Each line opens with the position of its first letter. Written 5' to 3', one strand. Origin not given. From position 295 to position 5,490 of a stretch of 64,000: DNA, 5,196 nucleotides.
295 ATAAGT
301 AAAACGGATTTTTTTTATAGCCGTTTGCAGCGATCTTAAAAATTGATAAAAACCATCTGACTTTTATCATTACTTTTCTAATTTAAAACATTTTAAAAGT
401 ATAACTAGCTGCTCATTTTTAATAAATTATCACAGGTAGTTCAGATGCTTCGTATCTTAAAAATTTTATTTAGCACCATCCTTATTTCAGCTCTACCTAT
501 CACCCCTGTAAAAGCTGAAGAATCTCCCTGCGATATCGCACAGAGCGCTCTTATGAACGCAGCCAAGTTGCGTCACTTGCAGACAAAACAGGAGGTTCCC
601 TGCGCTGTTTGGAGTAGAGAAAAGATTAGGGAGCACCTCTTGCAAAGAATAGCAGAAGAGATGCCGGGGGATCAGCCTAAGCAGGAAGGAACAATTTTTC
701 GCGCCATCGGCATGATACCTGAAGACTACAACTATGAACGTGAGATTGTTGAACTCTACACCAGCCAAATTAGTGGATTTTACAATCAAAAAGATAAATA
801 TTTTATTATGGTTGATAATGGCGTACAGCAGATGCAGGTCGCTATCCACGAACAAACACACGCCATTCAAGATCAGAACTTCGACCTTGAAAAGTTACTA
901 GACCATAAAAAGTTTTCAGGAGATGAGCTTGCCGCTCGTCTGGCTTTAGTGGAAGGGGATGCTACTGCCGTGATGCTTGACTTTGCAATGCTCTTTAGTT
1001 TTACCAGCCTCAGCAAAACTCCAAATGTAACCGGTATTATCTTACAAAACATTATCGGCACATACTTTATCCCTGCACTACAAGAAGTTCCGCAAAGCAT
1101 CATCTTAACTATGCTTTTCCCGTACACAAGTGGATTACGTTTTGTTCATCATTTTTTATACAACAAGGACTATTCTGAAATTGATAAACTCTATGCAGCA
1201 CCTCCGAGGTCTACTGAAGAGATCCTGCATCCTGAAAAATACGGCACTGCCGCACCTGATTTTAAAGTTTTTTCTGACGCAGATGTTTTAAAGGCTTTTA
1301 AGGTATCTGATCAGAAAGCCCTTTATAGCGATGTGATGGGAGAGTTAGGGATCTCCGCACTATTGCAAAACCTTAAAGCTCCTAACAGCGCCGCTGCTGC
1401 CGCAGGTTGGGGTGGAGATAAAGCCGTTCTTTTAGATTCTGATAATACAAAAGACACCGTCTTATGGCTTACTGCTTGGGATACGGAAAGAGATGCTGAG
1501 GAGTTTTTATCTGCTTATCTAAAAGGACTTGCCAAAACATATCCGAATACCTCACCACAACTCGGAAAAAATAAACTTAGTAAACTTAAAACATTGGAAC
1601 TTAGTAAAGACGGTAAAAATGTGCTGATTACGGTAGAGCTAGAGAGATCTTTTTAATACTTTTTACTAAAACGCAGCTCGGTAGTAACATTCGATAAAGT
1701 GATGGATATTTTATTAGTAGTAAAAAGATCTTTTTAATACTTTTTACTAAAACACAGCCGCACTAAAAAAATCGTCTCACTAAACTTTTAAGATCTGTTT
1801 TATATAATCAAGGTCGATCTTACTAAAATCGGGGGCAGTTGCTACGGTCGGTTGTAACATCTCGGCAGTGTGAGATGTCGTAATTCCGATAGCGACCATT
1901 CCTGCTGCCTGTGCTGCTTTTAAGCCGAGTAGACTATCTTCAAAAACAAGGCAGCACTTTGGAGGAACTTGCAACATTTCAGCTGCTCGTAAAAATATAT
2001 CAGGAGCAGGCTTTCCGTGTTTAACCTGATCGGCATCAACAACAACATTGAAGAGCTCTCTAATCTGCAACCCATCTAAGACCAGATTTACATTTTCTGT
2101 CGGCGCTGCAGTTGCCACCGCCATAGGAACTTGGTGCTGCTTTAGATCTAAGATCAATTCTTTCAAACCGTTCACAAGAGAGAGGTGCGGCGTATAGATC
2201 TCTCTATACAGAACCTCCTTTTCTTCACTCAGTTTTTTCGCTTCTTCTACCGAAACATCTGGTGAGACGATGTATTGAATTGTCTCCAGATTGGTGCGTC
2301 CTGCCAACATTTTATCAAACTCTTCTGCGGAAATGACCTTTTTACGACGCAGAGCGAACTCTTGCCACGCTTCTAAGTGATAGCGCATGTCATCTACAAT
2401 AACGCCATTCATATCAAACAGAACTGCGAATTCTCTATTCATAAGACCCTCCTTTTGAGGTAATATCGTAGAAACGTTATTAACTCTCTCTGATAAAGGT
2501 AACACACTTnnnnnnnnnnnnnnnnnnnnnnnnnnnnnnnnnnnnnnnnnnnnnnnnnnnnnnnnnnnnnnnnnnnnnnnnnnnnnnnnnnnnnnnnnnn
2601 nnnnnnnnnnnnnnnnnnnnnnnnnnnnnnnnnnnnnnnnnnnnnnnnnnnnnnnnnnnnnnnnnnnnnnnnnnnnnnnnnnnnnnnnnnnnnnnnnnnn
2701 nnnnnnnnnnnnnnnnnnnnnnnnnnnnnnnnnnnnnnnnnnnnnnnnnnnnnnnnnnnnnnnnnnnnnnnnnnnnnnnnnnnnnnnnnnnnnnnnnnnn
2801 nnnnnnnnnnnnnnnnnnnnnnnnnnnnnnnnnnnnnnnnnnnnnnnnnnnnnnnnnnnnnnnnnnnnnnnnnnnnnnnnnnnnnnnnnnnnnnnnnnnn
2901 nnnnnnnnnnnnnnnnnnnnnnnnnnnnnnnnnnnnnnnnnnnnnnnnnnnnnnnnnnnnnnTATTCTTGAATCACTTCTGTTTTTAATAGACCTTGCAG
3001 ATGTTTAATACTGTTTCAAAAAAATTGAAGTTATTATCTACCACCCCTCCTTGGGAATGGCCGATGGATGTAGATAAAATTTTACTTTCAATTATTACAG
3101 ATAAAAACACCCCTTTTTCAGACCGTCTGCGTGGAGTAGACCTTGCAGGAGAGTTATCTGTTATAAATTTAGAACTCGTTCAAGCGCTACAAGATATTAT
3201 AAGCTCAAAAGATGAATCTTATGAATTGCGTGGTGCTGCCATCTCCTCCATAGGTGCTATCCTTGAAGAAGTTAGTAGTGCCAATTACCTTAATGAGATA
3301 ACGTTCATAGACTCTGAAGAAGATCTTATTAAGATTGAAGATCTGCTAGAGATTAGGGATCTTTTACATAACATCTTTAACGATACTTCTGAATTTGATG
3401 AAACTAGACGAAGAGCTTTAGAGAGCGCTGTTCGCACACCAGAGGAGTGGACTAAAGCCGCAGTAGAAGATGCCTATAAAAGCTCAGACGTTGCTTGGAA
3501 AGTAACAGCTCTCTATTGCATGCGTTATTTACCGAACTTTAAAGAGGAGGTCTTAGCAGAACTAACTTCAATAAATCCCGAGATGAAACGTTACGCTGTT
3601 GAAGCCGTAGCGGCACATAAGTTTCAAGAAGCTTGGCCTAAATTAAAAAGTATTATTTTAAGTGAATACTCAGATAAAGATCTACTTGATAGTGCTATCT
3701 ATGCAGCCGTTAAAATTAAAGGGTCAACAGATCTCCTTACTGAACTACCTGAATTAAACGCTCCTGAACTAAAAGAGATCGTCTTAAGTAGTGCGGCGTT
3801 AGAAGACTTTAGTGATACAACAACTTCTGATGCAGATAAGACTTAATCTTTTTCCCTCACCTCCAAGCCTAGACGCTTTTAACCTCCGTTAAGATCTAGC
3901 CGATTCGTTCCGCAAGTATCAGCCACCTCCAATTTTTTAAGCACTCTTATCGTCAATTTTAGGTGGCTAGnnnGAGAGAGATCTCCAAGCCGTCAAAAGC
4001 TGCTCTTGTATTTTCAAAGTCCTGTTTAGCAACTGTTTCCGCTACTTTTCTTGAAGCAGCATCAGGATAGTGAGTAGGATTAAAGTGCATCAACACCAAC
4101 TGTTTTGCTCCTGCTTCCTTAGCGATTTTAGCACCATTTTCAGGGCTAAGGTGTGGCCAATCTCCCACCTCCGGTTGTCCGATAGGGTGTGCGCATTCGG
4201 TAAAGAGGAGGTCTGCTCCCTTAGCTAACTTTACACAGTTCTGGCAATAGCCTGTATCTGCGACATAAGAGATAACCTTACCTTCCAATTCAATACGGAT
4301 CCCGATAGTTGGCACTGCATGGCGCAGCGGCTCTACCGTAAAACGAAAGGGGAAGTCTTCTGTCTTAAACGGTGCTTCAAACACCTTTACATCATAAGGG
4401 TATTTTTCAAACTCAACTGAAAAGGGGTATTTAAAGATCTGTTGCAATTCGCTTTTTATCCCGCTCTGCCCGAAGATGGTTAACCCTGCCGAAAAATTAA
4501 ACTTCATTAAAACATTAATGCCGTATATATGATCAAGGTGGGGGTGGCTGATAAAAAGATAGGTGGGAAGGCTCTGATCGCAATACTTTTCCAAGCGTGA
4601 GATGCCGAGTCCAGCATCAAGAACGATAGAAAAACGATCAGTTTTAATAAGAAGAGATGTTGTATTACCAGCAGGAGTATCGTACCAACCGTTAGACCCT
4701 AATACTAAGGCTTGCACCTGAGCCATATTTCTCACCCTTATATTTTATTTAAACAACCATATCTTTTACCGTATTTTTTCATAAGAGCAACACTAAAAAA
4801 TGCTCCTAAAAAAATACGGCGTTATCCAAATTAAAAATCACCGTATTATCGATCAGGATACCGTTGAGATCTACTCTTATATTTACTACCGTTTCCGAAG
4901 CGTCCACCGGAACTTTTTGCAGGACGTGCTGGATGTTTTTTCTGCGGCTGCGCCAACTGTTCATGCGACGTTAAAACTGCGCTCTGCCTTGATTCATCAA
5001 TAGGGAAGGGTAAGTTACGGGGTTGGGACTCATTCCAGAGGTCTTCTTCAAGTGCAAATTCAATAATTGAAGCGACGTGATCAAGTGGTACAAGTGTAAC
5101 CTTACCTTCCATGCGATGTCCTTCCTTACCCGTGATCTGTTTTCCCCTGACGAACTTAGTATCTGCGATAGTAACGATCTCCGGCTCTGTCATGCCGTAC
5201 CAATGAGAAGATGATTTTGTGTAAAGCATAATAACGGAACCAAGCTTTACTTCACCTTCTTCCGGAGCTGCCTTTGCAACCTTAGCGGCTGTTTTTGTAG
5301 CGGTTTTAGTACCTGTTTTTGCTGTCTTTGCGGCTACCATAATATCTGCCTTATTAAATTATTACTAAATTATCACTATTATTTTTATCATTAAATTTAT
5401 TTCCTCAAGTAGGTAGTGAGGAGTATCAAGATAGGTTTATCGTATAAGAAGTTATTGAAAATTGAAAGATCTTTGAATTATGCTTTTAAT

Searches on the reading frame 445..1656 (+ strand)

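Call 37: search_protein_families(library=padloc, proteins=[window:445-1656:+], max_evalue=0.1)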
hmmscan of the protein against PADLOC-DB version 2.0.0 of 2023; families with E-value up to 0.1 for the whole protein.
window:445-1656:+ (403 aa): 0 families

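Call 38: search_protein_families(library=ncbifam, proteins=[window:445-1656:+], max_evalue=0.1)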
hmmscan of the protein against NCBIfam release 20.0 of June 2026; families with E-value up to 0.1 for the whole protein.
window:445-1656:+ (403 aa): 1 family
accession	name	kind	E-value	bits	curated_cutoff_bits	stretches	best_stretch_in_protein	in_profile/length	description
NF038145.1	Hvo_1808_fam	equivalog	7.2e-43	147.4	200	2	41-308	41-297/432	Hvo_1808 family surface protein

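Call 51: search_protein_families(library=pfam, proteins=[window:445-1656:+], max_evalue=0.001)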
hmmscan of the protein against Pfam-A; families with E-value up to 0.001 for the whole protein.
window:445-1656:+ (403 aa): 0 families

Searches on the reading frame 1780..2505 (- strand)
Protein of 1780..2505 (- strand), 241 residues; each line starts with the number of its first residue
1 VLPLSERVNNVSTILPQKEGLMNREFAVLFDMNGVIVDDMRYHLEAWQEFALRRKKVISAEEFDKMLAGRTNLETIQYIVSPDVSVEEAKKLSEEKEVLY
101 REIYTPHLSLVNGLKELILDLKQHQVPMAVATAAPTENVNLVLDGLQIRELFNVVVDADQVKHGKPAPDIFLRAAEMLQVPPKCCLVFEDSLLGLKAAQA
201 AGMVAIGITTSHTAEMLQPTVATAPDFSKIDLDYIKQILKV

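Call 51: search_protein_families(library=pfam, proteins=[window:1780-2505:-], max_evalue=0.001)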
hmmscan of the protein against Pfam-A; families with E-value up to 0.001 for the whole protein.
window:1780-2505:- (241 aa): 3 families
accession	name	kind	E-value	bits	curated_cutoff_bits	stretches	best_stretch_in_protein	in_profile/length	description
PF00702.32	Hydrolase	-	5.9e-29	102.3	26.4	1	27-202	3-191/191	haloacid dehalogenase-like hydrolase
PF13419.12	HAD_2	-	4.3e-28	99.1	23.8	1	28-207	1-177/178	Haloacid dehalogenase-like hydrolase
PF13242.12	Hydrolase_like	-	6.7e-05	23.2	22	1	164-216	3-56/75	HAD-hyrolase-like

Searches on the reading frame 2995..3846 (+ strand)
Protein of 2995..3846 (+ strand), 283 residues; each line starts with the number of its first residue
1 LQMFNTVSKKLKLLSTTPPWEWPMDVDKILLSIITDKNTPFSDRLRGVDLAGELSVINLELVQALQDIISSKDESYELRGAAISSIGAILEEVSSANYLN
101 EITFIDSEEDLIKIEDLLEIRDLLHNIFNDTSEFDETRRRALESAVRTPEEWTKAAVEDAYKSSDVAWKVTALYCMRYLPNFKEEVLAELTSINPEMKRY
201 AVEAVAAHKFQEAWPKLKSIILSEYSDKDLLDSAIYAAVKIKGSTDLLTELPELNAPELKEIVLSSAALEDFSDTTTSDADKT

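Call 7: search_protein_families(library=pfam, proteins=[window:2995-3846:+], max_evalue=1)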
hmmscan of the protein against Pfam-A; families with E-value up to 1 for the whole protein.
window:2995-3846:+ (283 aa): 2 families
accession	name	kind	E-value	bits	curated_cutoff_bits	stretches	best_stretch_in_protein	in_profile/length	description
PF13646.12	HEAT_2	-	1.2e-06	29.1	27.7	2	186-250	4-69/88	HEAT repeats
PF20411.3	DUF6697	-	0.049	14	23.9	1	139-187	133-175/177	Domain of unknown function (DUF6697)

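Call 37: search_protein_families(library=padloc, proteins=[window:2995-3846:+], max_evalue=0.1)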
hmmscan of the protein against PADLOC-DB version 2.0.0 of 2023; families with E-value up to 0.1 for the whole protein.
window:2995-3846:+ (283 aa): 1 family
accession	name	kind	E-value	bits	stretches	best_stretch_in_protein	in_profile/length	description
PDLC02290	AbiEii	-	0.018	12.5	1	104-179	203-274/290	AbiEii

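Call 38: search_protein_families(library=ncbifam, proteins=[window:2995-3846:+], max_evalue=0.1)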
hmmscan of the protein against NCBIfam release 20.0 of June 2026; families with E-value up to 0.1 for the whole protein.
window:2995-3846:+ (283 aa): 0 families

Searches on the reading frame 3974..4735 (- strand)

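Call 37: search_protein_families(library=padloc, proteins=[window:3974-4735:-], max_evalue=0.1)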
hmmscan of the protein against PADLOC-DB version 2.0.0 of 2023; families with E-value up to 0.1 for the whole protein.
window:3974-4735:- (254 aa): 0 families

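Call 38: search_protein_families(library=ncbifam, proteins=[window:3974-4735:-], max_evalue=0.1)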
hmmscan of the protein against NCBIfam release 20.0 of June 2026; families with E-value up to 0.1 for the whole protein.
window:3974-4735:- (254 aa): 14 families
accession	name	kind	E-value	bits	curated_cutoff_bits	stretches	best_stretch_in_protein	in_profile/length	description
TIGR02651.1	RNase_Z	equivalog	4.5e-28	98.2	292.95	2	151-253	200-301/302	ribonuclease Z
NF000801.0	PRK00055.1-3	equivalog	2.9e-26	92.2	252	2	152-253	204-302/307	ribonuclease Z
NF041851.1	cyc_nuc_deg_phdiest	equivalog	1.2e-20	73.9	400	1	10-227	4-230/253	cyclic nucleotide-degrading phosphodiesterase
NF002558.0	PRK02126.1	subfamily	1.8e-15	56.8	315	2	149-236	239-329/345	ribonuclease Z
NF000800.0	PRK00055.1-1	equivalog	1.9e-15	56.6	398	2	151-246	203-297/305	ribonuclease Z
NF000805.0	PRK00055.2-3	equivalog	2.4e-14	53.3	416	1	151-228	199-276/307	ribonuclease Z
NF000804.0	PRK00055.2-1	equivalog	7.3e-13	48.3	402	2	151-244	199-289/306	ribonuclease Z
TIGR02649.1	true_RNase_BN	exception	9e-11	41.3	563.7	2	151-233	202-285/304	ribonuclease BN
TIGR03307.1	PhnP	equivalog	4e-10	39.5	272.25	1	26-185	38-190/249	phosphonate metabolism protein PhnP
NF041257.1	GntH_guanitoxin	equivalog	2e-07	30.2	333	2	10-97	16-113/374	guanitoxin biosynthesis MBL fold metallo-hydrolase GntH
NF002553.0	PRK02113.1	equivalog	4.7e-07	29.5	386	1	25-252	35-250/252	MBL fold metallo-hydrolase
NF000806.0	PRK00055.2-4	equivalog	1.7e-06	27.5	363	1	135-227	151-250/280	ribonuclease Z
NF038231.1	MBL_Geo_Pelo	equivalog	2.3e-06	27.4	360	1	26-219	35-224/250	GPMC system MBL fold metallohydrolase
TIGR02650.1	RNase_Z_T_toga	equivalog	0.066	12.4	507.05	0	36-75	20-58/277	ribonuclease Z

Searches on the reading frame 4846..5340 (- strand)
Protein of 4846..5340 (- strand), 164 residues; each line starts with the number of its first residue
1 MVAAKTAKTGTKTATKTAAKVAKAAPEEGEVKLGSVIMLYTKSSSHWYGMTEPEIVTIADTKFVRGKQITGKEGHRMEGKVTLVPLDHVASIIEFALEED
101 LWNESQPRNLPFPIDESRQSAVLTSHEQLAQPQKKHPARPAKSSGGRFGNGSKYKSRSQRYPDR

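Call 7: search_protein_families(library=pfam, proteins=[window:4846-5340:-], max_evalue=1)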
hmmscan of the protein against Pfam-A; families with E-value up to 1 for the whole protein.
window:4846-5340:- (164 aa): 0 families

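Call 37: search_protein_families(library=padloc, proteins=[window:4849-5340:-], max_evalue=0.1)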
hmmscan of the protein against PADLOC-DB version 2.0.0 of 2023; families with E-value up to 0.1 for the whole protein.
window:4849-5340:- (164 aa): 1 family
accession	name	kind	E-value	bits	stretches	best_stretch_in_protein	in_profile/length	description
PDLC02250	AbiEi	-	0.0077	14.1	1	9-74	25-84/197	AbiEi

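Call 38: search_protein_families(library=ncbifam, proteins=[window:4849-5340:-], max_evalue=0.1)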
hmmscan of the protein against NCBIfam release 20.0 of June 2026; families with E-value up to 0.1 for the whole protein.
window:4849-5340:- (164 aa): 0 families

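Call 43: find_homologous_proteins(query=window:4849-5340:-, max_evalue=0.001)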
Query window:4849-5340:- (164 aa): 6 proteins with E <= 0.001 among 127 candidates.
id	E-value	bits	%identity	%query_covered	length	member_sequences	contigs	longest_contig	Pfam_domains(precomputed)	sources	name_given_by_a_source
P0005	1.4e-97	342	98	100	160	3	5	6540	-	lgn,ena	-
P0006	9.4e-58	212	62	100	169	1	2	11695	-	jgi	-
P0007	1.1e-55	206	72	80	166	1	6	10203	-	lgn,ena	-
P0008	1.1e-39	154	56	77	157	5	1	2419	-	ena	-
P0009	1.4e-35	140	51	72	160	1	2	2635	-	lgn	-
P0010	3.1e-35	139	80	46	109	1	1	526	-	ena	-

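Call 46: find_encoding_contigs(protein=P0006, flank=6000, max_places=3)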
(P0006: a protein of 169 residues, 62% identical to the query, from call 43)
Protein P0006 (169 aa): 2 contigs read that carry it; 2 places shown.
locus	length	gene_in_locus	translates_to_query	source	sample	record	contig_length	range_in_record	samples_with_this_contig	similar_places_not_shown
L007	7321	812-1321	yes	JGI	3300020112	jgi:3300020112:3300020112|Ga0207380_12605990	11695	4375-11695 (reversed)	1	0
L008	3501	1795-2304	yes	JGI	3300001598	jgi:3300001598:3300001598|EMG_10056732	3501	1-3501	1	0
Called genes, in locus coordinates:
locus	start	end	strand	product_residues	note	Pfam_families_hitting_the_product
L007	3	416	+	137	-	?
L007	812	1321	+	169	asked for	-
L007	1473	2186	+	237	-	PF23023:Anti-Pycsar_Apyc1, PF00753:Lactamase_B, PF12706:Lactamase_B_2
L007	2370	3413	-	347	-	PF02547:Queuosine_synth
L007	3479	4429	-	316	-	PF01073:3Beta_HSD, PF01370:Epimerase, PF02719:Polysacc_synt_2, PF04321:RmlD_sub_bind, PF05368:NmrA, PF13460:NAD_binding_10, PF16363:GDP_Man_Dehyd, PF07993:NAD_binding_4, +1 more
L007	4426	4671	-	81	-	PF06794:UPF0270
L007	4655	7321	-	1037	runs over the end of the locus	PF00580:UvrD-helicase, PF13245:AAA_19 (weak), PF13361:UvrD_C, PF13538:UvrD_C_2 (faint), PF12705:PDDEXK_1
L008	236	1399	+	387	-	PF02684:LpxB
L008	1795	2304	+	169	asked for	-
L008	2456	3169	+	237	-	PF23023:Anti-Pycsar_Apyc1, PF00753:Lactamase_B, PF12706:Lactamase_B_2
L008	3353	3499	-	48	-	?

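Call 47: find_encoding_contigs(protein=P0007, flank=6000, max_places=4)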
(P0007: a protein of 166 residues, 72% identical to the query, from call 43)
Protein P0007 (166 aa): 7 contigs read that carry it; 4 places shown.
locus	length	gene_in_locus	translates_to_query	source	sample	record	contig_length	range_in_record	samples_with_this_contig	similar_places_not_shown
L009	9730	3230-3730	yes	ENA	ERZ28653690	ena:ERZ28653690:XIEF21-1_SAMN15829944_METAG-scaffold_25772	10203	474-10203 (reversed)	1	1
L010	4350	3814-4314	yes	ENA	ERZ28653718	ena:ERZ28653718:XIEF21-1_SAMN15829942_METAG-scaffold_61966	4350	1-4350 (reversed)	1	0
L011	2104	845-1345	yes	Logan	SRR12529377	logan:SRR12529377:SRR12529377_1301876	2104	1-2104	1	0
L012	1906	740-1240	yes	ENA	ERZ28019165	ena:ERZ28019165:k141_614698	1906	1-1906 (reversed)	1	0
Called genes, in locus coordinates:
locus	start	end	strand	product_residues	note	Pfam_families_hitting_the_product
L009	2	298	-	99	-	?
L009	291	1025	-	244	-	PF00005:ABC_tran, PF13304:AAA_21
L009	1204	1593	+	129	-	-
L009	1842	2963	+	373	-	PF13173:AAA_14, PF13635:DUF4143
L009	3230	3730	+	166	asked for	-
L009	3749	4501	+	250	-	PF00753:Lactamase_B (weak), PF12706:Lactamase_B_2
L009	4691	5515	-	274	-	-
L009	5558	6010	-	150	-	-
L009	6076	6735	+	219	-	PF00702:Hydrolase, PF12710:HAD (weak), PF13419:HAD_2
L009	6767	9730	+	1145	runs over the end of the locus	?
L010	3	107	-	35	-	?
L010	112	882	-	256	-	PF01061:ABC2_membrane, PF12679:ABC2_membrane_2, PF12730:ABC2_membrane_4 (weak), PF12698:ABC2_membrane_3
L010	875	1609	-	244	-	PF00005:ABC_tran, PF13304:AAA_21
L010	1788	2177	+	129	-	-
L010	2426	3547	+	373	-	PF13173:AAA_14, PF13635:DUF4143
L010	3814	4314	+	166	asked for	-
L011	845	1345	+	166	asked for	-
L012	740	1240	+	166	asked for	-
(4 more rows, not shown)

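Call 54: find_encoding_contigs(protein=P0005, flank=5000, max_places=10)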
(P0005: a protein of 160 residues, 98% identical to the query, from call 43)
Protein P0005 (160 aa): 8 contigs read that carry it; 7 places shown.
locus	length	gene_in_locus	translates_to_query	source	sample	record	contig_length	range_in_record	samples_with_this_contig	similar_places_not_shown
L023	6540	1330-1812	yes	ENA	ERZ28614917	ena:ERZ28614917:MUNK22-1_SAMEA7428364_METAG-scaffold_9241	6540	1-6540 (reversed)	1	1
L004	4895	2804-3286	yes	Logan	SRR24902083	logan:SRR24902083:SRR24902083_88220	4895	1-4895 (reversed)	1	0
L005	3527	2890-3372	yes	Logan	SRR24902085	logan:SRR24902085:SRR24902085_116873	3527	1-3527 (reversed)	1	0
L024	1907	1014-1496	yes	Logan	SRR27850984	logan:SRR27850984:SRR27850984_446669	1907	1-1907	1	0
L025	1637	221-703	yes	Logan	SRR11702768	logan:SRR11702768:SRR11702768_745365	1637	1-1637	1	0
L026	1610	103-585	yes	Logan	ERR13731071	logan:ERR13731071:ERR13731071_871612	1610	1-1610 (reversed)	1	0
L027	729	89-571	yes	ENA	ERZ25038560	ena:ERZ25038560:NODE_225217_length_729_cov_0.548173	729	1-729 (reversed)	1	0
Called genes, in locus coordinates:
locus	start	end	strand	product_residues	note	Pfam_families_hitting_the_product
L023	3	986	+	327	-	?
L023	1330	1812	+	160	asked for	-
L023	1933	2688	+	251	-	PF23023:Anti-Pycsar_Apyc1, PF00753:Lactamase_B, PF12706:Lactamase_B_2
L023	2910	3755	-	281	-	PF13646:HEAT_2 (faint)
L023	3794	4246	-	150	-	-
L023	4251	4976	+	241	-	PF00702:Hydrolase, PF13419:HAD_2, PF13242:Hydrolase_like (weak)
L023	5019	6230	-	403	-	PF26686:DUF8575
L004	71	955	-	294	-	PF01680:SOR_SNZ, PF05690:ThiG (weak)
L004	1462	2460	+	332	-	-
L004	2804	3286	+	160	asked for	-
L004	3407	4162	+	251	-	PF23023:Anti-Pycsar_Apyc1, PF00753:Lactamase_B, PF12706:Lactamase_B_2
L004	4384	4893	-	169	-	?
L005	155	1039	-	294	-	PF01680:SOR_SNZ, PF05690:ThiG (weak)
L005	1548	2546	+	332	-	-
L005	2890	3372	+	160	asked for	-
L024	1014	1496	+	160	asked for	-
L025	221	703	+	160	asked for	-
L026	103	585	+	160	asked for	-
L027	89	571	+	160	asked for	-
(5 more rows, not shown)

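Call 72: search_protein_families(library=phrogs, proteins=[window:4849-5340:-], max_evalue=0.1)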
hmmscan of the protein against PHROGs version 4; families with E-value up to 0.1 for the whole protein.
window:4849-5340:- (164 aa): 0 families
